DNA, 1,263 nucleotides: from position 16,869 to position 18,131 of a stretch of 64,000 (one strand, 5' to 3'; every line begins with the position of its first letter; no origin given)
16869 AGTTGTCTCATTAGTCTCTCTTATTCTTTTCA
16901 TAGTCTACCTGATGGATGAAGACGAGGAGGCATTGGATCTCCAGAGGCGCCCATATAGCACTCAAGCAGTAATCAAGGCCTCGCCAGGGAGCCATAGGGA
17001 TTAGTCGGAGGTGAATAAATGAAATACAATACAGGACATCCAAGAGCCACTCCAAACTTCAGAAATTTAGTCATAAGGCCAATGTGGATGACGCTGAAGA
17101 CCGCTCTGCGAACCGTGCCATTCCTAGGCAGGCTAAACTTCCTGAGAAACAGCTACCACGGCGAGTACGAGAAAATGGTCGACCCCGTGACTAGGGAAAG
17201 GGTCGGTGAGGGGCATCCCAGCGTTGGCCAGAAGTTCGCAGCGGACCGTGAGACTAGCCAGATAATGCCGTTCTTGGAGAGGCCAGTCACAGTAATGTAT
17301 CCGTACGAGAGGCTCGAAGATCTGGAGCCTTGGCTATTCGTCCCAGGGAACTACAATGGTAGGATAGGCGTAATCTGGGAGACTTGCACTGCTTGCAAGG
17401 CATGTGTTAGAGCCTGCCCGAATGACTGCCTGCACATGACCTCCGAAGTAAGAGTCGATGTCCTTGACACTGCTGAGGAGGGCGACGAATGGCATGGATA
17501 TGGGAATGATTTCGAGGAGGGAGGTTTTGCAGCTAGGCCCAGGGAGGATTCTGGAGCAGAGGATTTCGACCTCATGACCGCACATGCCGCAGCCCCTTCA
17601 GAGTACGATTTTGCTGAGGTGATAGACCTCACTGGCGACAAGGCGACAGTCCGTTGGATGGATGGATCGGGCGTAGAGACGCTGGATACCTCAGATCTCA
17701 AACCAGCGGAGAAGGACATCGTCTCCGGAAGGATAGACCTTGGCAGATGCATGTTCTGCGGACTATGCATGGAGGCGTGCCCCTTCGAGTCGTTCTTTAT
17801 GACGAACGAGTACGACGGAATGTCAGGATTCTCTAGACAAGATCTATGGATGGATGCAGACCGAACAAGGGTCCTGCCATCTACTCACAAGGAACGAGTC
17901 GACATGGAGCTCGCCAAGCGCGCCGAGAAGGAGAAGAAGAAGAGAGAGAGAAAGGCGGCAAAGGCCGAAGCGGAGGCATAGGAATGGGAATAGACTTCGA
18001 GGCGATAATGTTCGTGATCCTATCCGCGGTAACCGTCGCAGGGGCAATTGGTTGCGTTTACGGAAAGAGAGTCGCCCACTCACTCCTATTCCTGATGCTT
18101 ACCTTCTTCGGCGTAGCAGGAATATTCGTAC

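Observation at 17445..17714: NuoI carries an ~80-aa insertion between its two [4Fe-4S] motifs, including an SH3/Tudor-like segment: possible built-in donor-docking module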

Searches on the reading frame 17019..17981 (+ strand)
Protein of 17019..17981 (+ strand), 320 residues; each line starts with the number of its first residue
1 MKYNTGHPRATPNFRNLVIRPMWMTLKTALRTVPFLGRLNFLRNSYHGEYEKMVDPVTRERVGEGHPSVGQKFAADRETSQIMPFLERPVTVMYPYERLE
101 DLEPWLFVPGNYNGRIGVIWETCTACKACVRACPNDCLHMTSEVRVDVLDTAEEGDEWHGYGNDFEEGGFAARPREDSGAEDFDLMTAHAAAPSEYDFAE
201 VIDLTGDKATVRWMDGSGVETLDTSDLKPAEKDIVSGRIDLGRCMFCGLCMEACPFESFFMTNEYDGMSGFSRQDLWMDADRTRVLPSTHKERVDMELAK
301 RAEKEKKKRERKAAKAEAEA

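Call 5: search_protein_families(library=pfam, proteins=[window:17019-17981:+], max_evalue=0.01)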
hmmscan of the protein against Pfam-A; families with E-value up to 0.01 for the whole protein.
window:17019-17981:+ (320 aa): 15 families
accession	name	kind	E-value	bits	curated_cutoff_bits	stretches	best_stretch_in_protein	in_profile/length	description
PF00037.32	Fer4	-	2e-12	46.8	21.1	2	239-257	3-21/24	4Fe-4S binding domain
PF12838.12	Fer4_7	-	1.5e-10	41.8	27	2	232-257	26-51/52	4Fe-4S dicluster domain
PF13237.11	Fer4_10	-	4.5e-10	39.7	25.5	2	121-143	7-22/53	4Fe-4S dicluster domain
PF13187.11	Fer4_9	-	1.4e-09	38.3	27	1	121-137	35-51/52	4Fe-4S dicluster domain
PF12797.12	Fer4_2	-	5.9e-08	32.6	24.5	2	119-134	6-21/22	4Fe-4S binding domain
PF13183.11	Fer4_8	-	1e-07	32.8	27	1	118-136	49-67/68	4Fe-4S dicluster domain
PF14697.11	Fer4_21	-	5.4e-07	30.1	35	1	116-140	34-59/59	4Fe-4S dicluster domain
PF13484.11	Fer4_16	-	1.7e-06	29.2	30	1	122-145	1-23/66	4Fe-4S double cluster binding domain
PF12800.12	Fer4_4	-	8.5e-06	26.1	24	1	121-135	2-16/17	4Fe-4S binding domain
PF13534.11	Fer4_17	-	0.00031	21.6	22.2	0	120-136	43-59/61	4Fe-4S dicluster domain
PF25160.1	LdpA_Fe-S-bd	-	0.00045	20.4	27.6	0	234-258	18-42/49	LdpA Fe-S cluster-binding domain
PF13370.11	Fer4_13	-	0.0013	19.8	24.5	0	239-275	1-35/58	4Fe-4S single cluster domain of Ferredoxin I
PF13459.11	Fer4_15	-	0.0041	18.2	22.4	0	239-271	3-32/66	4Fe-4S single cluster domain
PF12798.12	Fer4_3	-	0.0054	17.9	27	0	244-256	1-13/15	4Fe-4S binding domain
PF12837.12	Fer4_6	-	0.0064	16.8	25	0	239-257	4-22/24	4Fe-4S binding domain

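Call 6: search_solved_structures(query=window:17019-17981:+, max_evalue=0.01, show_alignments=3)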
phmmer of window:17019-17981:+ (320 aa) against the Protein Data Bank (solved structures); distinct sequences matched with E-value up to 0.01: 95 (the best 60 are shown).
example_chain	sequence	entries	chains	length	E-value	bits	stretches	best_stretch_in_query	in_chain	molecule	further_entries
9grx_I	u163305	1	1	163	2.6e-13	53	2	88-139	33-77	NAD(P)H-quinone oxidoreductase subunit I, chloroplastic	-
7eu3_I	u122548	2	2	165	1.1e-12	50.9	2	231-277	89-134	NAD(P)H-quinone oxidoreductase subunit I, chloroplastic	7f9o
7wfg_I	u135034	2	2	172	3.5e-12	49.2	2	231-276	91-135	NAD(P)H-quinone oxidoreductase subunit I, chloroplastic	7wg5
6hum_I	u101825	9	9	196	9.8e-12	47.8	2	86-135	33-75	NAD(P)H-quinone oxidoreductase subunit I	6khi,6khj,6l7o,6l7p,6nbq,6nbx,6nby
5t5i_F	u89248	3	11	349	3.6e-11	45.9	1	229-261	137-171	Tungsten formylmethanofuran dehydrogenase subunit fwdF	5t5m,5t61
9sw6_H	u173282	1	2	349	2e-10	43.5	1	229-266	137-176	Tungsten formylmethanofuran dehydrogenase, subunit F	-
7p7k_I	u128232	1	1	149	1.1e-09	41.1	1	238-283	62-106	NADH-quinone oxidoreductase subunit I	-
7awt_I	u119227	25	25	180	1.1e-09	41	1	238-283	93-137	NADH-quinone oxidoreductase subunit I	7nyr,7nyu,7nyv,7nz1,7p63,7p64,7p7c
7p61_I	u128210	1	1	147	1.8e-09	40.3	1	238-283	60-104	NADH-quinone oxidoreductase subunit I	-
7p69_I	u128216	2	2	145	2.6e-09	39.8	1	238-283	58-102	NADH-quinone oxidoreductase subunit I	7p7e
7p62_I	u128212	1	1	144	3.4e-09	39.4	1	238-283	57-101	NADH-quinone oxidoreductase subunit I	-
9f5x_G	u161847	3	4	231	7.6e-09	38.3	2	84-147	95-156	NADH:ubiquinone oxidoreductase subunit 8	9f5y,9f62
7tgh_S8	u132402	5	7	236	2e-07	33.6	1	223-280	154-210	NADH-ubiquinone oxidoreductase 1, chain, putative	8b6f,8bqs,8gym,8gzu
8e9g_I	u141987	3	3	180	2.5e-07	33.3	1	229-282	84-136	NADH-quinone oxidoreductase subunit I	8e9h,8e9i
7b0n_I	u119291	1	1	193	5.2e-07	32.2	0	238-279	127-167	Subunit NUIM of protein NADH:Ubiquinone Oxidoreductase (Complex I)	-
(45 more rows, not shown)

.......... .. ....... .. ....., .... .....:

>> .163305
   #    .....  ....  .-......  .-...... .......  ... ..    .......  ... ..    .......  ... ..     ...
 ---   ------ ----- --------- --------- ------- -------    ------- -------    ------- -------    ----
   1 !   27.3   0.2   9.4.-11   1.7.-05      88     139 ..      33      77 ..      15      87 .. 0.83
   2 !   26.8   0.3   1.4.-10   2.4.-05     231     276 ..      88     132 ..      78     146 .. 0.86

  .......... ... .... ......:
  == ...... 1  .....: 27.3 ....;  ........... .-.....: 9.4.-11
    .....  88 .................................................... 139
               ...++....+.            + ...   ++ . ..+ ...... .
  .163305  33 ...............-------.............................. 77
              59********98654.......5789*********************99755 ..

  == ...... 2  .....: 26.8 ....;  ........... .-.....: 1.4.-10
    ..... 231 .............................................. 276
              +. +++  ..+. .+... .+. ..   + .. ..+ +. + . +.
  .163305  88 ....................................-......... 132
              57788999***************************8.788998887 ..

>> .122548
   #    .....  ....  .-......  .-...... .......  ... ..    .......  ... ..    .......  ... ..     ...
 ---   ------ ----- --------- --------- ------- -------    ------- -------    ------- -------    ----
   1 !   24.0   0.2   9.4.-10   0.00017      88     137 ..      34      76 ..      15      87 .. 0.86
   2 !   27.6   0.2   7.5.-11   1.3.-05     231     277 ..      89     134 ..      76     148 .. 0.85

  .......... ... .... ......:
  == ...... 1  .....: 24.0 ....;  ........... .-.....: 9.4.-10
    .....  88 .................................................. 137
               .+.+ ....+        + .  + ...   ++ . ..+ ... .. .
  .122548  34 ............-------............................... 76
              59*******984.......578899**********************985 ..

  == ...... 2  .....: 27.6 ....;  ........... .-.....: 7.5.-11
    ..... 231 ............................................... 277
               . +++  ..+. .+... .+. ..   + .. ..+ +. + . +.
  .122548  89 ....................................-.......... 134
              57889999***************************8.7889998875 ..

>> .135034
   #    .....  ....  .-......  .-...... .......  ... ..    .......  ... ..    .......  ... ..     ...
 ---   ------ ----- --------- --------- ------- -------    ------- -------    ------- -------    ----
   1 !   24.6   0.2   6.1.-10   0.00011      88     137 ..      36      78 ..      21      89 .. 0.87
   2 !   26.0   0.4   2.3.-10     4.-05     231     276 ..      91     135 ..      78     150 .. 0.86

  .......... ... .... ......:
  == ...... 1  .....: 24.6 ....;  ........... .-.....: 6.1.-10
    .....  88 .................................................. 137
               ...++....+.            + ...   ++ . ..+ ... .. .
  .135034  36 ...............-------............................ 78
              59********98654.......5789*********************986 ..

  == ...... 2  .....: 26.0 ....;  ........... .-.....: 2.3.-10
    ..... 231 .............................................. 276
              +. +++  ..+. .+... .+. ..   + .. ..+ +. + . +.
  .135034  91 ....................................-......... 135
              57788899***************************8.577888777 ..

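Call 7: find_homologous_proteins(query=window:17019-17981:+, max_evalue=0.001)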
Query window:17019-17981:+ (320 aa): 320 proteins with E <= 0.001 among 1986 candidates; the best 120 are listed.
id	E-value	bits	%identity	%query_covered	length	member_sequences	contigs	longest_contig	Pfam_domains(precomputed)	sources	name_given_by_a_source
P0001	3.3e-192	656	87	94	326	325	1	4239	PF14697.12,PF12797.13,PF00037.33,PF13484.12,PF12838.13,PF13237.12,PF13183.12,PF12800.13,PF13187.12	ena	-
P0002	3.1e-183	626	82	95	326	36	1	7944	PF14697.12,PF12797.13,PF00037.33,PF13484.12,PF12838.13,PF13534.12,PF13237.12,PF13183.12,PF13187.12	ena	-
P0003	1.2e-182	624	82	95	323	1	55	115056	PF14697.12,PF12797.13,PF00037.33,PF13484.12,PF12838.13,PF13534.12,PF13237.12,PF13183.12,PF13187.12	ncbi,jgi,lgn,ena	-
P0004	3.2e-182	623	82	95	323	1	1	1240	PF14697.12,PF12797.13,PF00037.33,PF13484.12,PF12838.13,PF13534.12,PF13237.12,PF13183.12,PF13187.12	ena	-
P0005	4.3e-181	619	81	95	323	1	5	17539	PF14697.12,PF12797.13,PF00037.33,PF13484.12,PF12838.13,PF13534.12,PF13237.12,PF13183.12,PF13187.12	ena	-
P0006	4.7e-181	619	81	95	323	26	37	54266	PF14697.12,PF12797.13,PF00037.33,PF13484.12,PF12838.13,PF13534.12,PF13237.12,PF13183.12,PF13187.12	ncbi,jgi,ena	-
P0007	5.8e-181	619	81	95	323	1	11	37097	PF14697.12,PF12797.13,PF00037.33,PF13484.12,PF12838.13,PF13534.12,PF13237.12,PF13183.12,PF13187.12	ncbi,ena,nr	ncbi:MAG: hypothetical protein CMA85_01830 [Euryarchaeota archaeon]|nr:hypothetical protein [Euryarc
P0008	6.2e-181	619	81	95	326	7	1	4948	PF14697.12,PF12797.13,PF00037.33,PF13484.12,PF12838.13,PF13534.12,PF13237.12,PF13183.12,PF13187.12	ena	-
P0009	7.5e-181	618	80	99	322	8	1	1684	PF14697.12,PF12797.13,PF00037.33,PF13484.12,PF12838.13,PF13534.12,PF13237.12,PF13183.12,PF13187.12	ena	-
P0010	1.5e-180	617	80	95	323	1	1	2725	PF14697.12,PF12797.13,PF00037.33,PF13484.12,PF12838.13,PF13237.12,PF13183.12,PF13187.12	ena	-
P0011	1.5e-180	617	80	95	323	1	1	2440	PF14697.12,PF12797.13,PF00037.33,PF13484.12,PF12838.13,PF13534.12,PF13237.12,PF13183.12,PF13187.12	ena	-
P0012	3.3e-180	616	81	95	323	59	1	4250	PF14697.12,PF12797.13,PF00037.33,PF13484.12,PF12838.13,PF13534.12,PF13237.12,PF13183.12,PF13187.12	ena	-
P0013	3.8e-180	616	80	95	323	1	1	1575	PF14697.12,PF12797.13,PF00037.33,PF13484.12,PF12838.13,PF13534.12,PF13237.12,PF13183.12,PF13187.12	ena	-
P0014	5.5e-180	616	81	95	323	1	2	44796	PF14697.12,PF12797.13,PF00037.33,PF13484.12,PF12838.13,PF13534.12,PF13237.12,PF13183.12,PF13187.12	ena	-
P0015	1.2e-179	614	80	100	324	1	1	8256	PF14697.12,PF12797.13,PF00037.33,PF13484.12,PF12838.13,PF13534.12,PF13237.12,PF13183.12,PF13187.12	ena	-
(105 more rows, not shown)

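Call 17: predict_structure(alignment_id=A1)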
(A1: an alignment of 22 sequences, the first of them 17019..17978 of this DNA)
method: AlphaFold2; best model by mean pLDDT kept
length: 320 residues; sequences in the alignment: 22
mean_pLDDT: 47.4   pTM: 0.33
mean pLDDT of the five models: 47.4, 46.3, 46.0, 44.7, 44.1
residues with pLDDT >= 90: 19; 70-90: 57; 50-70: 36; < 50: 208
segments of 3 or more residues with pLDDT < 50: 1-51, 72-161, 186-189, 235-294
pLDDT, mean of each block of 10 residues (from residue 1): 31 26 26 32 43 56 58 39 31 27 27 25 33 32 33 35 73 79 55 74 92 89 86 46 30 28 27 33 30 57 83 82
secondary structure, 60 per line:
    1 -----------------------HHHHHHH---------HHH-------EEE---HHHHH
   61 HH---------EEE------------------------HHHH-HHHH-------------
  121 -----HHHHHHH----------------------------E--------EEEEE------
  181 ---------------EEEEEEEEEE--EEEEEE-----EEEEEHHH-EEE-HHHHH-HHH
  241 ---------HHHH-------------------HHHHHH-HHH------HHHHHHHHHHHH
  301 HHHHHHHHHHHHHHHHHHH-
elements in order: H24-30 E50-52 H56-62 E72-74 H99-102 H104-107 H126-132 E170-174 E196-205 E208-213 E219-223 E228-230 H232-236 H250-253 H273-278 H289-319

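Call 20: fold_search(model_id=the predicted structure, library=pdb)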
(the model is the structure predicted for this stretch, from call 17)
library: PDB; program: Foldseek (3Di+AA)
matches with E <= 10: 1350; with E <= 0.001: 0
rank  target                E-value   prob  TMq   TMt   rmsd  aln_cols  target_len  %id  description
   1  8ram_Z                1.1e-02  0.97  0.13  0.10   8.3        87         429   20  Structure of Sen1 bound RNA Polymerase II pre-termination complex (released 2024-10-30)
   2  9nhs_G                1.2e-02  1.00  0.15  0.06   4.4        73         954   19  Cryo-EM structure of SIWI-piRNA-target(39-nt)-GTSF1-Maelstrom-Spindle-E complex (released 2025-09-17)
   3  6qdj                  1.2e-02  1.00  0.13  0.06   5.0        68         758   13  Molecular features of the UNC-45 chaperone critical for binding and folding muscle myosin (released 2019-10-30)
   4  8qyq_B                1.2e-02  1.00  0.13  0.06   5.3        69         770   13  Beta-cardiac myosin S1 fragment in the pre-powerstroke state complexed to Mavacamten (released 2023-12-13)
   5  1kqm_A                1.2e-02  0.99  0.14  0.06   9.9        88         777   17  SCALLOP MYOSIN S1-AMPPNP IN THE ACTIN-DETACHED CONFORMATION (released 2002-11-20)
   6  7uwz_MODEL_1_A        1.4e-02  1.00  0.14  0.64   2.3        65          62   23  NMR solution structure of the De novo designed small beta-barrel protein 33_bp_sh3 (released 2023-03-22)
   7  9gz2                  1.4e-02  1.00  0.13  0.06   5.2        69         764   13  Beta-cardiac heavy meromyosin motor domain in the primed state complexed to mavacamten (released 2025-03-12)
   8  8qyu_A                1.7e-02  1.00  0.13  0.06   5.2        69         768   13  Beta-cardiac myosin S1 fragment in the pre-powerstroke state complexed to Omecamtiv mecarbil (released 2023-12-13)
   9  4pa0_A                1.7e-02  1.00  0.13  0.05   5.3        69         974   13  Omecamtiv Mercarbil binding site on the Human Beta-Cardiac Myosin Motor Domain (released 2015-07-08)
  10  8rap_Z                1.7e-02  0.96  0.13  0.10   8.3        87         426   20  Structure of Sen1-ADP.BeF3 bound RNA Polymerase II pre-termination complex (released 2024-10-30)
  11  5n69_B                1.9e-02  1.00  0.13  0.06   5.3        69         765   13  Cardiac muscle myosin S1 fragment in the pre-powerstroke state co-crystallized with the activator Omecamtiv Mecarbil (released 2017-08-16)
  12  7nkx_Z                1.9e-02  0.99  0.12  0.23  23.6        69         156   23  RNA polymerase II-Spt4/5-nucleosome-Chd1 structure (released 2021-08-25)
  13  8jch_W                2.0e-02  0.96  0.12  0.47   8.2        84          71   21  Cryo-EM structure of yeast Rat1-bound Pol II pre-termination transcription complex 1 (Pol II Rat1-PTTC1) (released 2024-01-31)
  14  2wac_A                2.1e-02  1.00  0.16  0.23   3.3        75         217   20  Extended Tudor domain of Drosophila Melanogaster Tudor-SN (p100) (released 2009-03-03)
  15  4v4n_AR               2.5e-02  0.90  0.14  0.39   9.1        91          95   22  Structure of the Methanococcus jannaschii ribosome-SecYEBeta channel complex (released 2014-07-09)
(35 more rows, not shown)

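Call 33: find_related_loci(query=A1, collection=genome_contigs, flank=10000)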
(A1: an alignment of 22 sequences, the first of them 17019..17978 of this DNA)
Query A1 (320 aa) in genome_contigs; peptide patterns used: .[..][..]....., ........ (x = any residue, [..] = any of these).
600 stretches matched a pattern (row limit reached: there are more); 583 encode a relative of the query (tblastn E <= 1e-3); the best 80 are kept; 80 distinct loci.
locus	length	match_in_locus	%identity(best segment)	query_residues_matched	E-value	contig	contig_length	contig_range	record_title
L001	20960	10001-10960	98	1-320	0e+0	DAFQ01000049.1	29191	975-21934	MAG TPA_asm: Euryarchaeota archaeon UBA4 UBA4_contig_4386, whole genome shotgun sequence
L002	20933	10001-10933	95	1-311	0e+0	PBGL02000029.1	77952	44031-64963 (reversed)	MAG: Methanobacteriota archaeon isolate SP3063 MHASMcontig_275527, whole genome shotgun sequence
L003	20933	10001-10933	95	1-311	0e+0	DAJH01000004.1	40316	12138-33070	MAG TPA_asm: Euryarchaeota archaeon UBA173 UBA173_contig_5400, whole genome shotgun sequence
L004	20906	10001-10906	89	2-303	0e+0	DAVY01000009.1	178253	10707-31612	MAG TPA_asm: Euryarchaeota archaeon UBA130 UBA130_contig_176, whole genome shotgun sequence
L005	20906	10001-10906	88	2-303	0e+0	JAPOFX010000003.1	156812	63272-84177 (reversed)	MAG: Candidatus Poseidoniales archaeon isolate P0F0MGII_4 NODE_3_length_156812_cov_12.352908, whole genome shotgun seque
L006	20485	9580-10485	88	2-303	0e+0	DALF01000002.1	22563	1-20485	MAG TPA_asm: Euryarchaeota archaeon UBA170 UBA170_contig_5179, whole genome shotgun sequence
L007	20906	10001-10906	87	2-303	0e+0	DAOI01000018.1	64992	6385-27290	MAG TPA_asm: Euryarchaeota archaeon UBA463 UBA463_contig_337, whole genome shotgun sequence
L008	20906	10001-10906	87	2-303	0e+0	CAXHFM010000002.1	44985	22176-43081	MAG TPA_asm: uncultured Candidatus Poseidoniales archaeon isolate SRR13122109_concoct_43 genome assembly, contig: ERZ942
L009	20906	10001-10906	87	2-303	0e+0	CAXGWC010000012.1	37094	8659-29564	MAG TPA_asm: uncultured Candidatus Poseidoniales archaeon isolate ERR594286_maxbin2_4 genome assembly, contig: ERZ118484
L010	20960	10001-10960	80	2-319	0e+0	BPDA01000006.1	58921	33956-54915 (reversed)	MAG: Euryarchaeota archaeon CM1_200m.P32 DNA, sequence06, whole genome shotgun sequence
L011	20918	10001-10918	82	2-305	6e-177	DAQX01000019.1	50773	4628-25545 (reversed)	MAG TPA_asm: Euryarchaeota archaeon UBA86 UBA86_contig_3545, whole genome shotgun sequence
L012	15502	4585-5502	82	2-305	3e-176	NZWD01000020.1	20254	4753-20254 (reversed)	MAG: Methanobacteriota archaeon isolate NAT54 MHASMcontig_1436292, whole genome shotgun sequence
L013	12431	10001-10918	80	2-305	3e-175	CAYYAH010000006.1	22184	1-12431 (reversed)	MAG TPA_asm: uncultured Candidatus Poseidoniales archaeon isolate SRP077602_co4_684 genome assembly, contig: NODE_3903_l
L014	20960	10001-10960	73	1-318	2e-171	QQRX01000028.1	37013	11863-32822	MAG: Candidatus Poseidoniales archaeon isolate bin_120 U_43173-28, whole genome shotgun sequence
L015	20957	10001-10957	79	2-318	5e-171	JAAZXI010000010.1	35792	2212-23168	MAG: Methanobacteriota archaeon isolate bin122s NODE_10_length_35792_cov_5.892800, whole genome shotgun sequence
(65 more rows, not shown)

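Call 49: search_protein_families(library=ncbifam, proteins=[window:17019-17981:+], max_evalue=0.001)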
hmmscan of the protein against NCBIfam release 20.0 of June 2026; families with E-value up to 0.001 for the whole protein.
window:17019-17981:+ (320 aa): 60 families (the best 25 are shown)
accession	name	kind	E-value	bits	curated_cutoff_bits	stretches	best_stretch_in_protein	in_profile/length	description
TIGR01971.1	NuoI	subfamily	5.6e-20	71.1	113.05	2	228-281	67-119/121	NADH-quinone oxidoreductase, chain I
NF004537.0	PRK05888.1-3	equivalog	1.7e-18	66.9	163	2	226-306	97-178/204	NADH-quinone oxidoreductase subunit NuoI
TIGR00403.1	ndhI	equivalog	2.9e-17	62.9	302.35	2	232-297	92-156/183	NAD(P)H-quinone oxidoreductase subunit I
NF004536.0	PRK05888.1-1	equivalog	6.8e-15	54.8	212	1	238-318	93-170/180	NADH-quinone oxidoreductase subunit NuoI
NF004541.0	PRK05888.2-2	equivalog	1.7e-13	50.7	217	2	90-143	37-83/168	NADH-quinone oxidoreductase subunit NuoI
NF009053.0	PRK12387.1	subfamily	1.8e-13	50.7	204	2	232-280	63-110/180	formate hydrogenlyase complex iron-sulfur subunit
NF004540.0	PRK05888.2-1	equivalog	7.4e-13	48.3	215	2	237-279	81-122/139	NADH-quinone oxidoreductase subunit NuoI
NF004538.0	PRK05888.1-4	equivalog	2.9e-12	46.5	135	1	238-298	96-155/162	NADH-quinone oxidoreductase subunit NuoI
NF006076.0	PRK08222.1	equivalog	2.3e-11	43.9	270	1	239-281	70-111/181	hydrogenase 4 subunit H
NF010590.0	PRK13984.1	equivalog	2e-10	39.4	946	1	235-300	84-147/611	putative oxidoreductase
NF004539.0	PRK05888.1-5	equivalog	2.4e-10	40.3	225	1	235-304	93-157/162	NADH-quinone oxidoreductase subunit NuoI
NF040612.1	F420_dehyd_FpoI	exception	3.5e-10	39.8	180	1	231-281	71-122/135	F420H2 dehydrogenase subunit FpoI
NF004544.0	PRK05888.2-6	equivalog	9.9e-10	38.3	457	1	231-270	108-147/220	NADH-quinone oxidoreductase subunit NuoI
NF004546.0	PRK05888.3-3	equivalog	1.4e-09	37.6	260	0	239-277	104-141/196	NADH-quinone oxidoreductase subunit NuoI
NF006221.0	PRK08348.1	subfamily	1.2e-08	34.7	124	1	85-145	14-68/136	NADH-plastoquinone oxidoreductase subunit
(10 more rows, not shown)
